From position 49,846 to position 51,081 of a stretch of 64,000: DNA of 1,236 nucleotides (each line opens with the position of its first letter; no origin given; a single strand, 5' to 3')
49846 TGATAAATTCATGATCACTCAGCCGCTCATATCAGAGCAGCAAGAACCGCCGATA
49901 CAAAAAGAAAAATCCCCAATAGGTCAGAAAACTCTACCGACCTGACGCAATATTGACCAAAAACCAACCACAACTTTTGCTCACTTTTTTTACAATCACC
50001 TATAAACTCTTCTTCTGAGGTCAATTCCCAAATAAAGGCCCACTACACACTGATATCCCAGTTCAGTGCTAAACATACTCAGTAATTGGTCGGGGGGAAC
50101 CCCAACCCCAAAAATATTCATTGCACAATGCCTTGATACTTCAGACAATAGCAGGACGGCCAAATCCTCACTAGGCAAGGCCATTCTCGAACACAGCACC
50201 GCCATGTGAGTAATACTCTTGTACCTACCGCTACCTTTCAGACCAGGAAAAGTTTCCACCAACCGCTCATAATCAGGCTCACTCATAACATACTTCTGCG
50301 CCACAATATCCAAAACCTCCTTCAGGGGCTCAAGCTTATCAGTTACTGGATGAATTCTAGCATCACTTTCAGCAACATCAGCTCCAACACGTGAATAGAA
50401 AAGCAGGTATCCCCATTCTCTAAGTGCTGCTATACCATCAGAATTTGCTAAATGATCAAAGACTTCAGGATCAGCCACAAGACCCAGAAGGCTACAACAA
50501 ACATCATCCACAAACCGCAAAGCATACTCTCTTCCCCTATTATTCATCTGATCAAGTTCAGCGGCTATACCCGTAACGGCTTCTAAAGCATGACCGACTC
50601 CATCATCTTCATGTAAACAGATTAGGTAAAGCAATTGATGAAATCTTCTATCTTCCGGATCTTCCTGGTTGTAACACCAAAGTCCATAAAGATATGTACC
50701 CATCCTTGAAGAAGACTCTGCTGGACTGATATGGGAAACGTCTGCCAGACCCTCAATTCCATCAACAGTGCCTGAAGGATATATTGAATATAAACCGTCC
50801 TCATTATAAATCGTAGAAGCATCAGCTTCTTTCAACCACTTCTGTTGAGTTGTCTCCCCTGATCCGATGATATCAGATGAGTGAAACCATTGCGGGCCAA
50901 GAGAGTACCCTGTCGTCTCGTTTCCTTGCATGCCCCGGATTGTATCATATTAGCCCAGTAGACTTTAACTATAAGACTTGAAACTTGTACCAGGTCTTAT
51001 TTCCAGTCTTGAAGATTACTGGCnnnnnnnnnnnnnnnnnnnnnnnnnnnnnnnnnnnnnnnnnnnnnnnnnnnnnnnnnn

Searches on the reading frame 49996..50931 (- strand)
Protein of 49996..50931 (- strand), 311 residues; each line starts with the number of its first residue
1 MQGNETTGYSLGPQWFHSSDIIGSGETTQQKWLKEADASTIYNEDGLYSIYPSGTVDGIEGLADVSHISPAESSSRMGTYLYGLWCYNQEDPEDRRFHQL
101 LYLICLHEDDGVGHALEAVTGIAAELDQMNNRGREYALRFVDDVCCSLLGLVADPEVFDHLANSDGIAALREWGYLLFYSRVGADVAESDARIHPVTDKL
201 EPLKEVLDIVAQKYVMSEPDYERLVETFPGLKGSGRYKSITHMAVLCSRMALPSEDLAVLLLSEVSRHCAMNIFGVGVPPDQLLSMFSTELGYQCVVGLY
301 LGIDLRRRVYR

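Call 15: search_protein_families(library=pfam, proteins=[window:49996-50931:-], max_evalue=0.01)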
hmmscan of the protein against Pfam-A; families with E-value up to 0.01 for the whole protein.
window:49996-50931:- (311 aa): 0 families

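Call 16: find_related_loci(query=window:49996-50931:-, collection=genome_contigs, flank=4000)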
Query window:49996-50931:- (311 aa) in genome_contigs; peptide patterns used: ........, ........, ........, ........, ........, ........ (x = any residue, [..] = any of these).
26 stretches matched a pattern, but none encodes a relative of the query by tblastn (E <= 1e-3).

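Call 35: find_homologous_proteins(query=window:49996-50931:-, max_evalue=0.001)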
Query window:49996-50931:- (311 aa): 1 proteins with E <= 0.001 among 2793 candidates.
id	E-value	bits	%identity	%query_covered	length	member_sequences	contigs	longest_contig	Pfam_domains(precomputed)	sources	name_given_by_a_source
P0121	7.4e-210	713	100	100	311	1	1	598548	-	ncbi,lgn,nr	ncbi:hypothetical protein JW710_03590 [Candidatus Dojkabacteria bacterium]|nr:hypothetical protein [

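Call 54: search_protein_families(library=phrogs, proteins=[window:49996-50931:-], max_evalue=0.01)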
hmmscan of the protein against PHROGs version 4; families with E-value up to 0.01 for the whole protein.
window:49996-50931:- (311 aa): 0 families

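Call 61: search_protein_representatives(protein=window:49996-50931:-)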
Query: 311 residues. Proteins with E-value up to 0.001 (for the whole library): 1; up to 1e-10: 1; up to 1e-30: 1. The best 1 are listed.
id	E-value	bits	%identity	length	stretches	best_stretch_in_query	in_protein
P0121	2.3e-210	713.3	100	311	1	1-311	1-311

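Call 67: search_protein_families(library=padloc, proteins=[window:49996-50931:-], max_evalue=0.1)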
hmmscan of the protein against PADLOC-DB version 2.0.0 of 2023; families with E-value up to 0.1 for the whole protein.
window:49996-50931:- (311 aa): 0 families

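Call 68: search_protein_families(library=ncbifam, proteins=[window:49996-50931:-], max_evalue=0.01)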
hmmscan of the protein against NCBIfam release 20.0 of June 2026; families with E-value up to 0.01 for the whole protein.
window:49996-50931:- (311 aa): 0 families

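Call 76: predict_structure(protein=window:49996-50931:-)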
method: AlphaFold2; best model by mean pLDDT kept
length: 311 residues; sequences in the alignment: 1
mean_pLDDT: 45.2   pTM: 0.47
mean pLDDT of the five models: 45.2, 43.4, 40.9, 39.9, 28.9
residues with pLDDT >= 90: 0; 70-90: 0; 50-70: 132; < 50: 179
segments of 3 or more residues with pLDDT < 50: 1-76, 89-96, 127-134, 182-199, 209-254, 271-273, 275-277, 301-303, 305-311
pLDDT, mean of each block of 10 residues (from residue 1): 25 28 32 33 31 26 30 45 52 48 53 57 50 51 60 54 57 57 46 43 52 43 38 38 44 48 56 50 60 56 43 31
secondary structure, 60 per line:
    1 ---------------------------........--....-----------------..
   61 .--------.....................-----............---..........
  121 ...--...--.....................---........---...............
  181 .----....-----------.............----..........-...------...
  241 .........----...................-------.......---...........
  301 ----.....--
elements in order: H28-35 H38-41 H70-90 H96-107 H111-123 H131-151 H155-162 H166-181 H186-189 H201-213 H218-227 H238-249 H254-272 H280-286 H290-300 H305-309
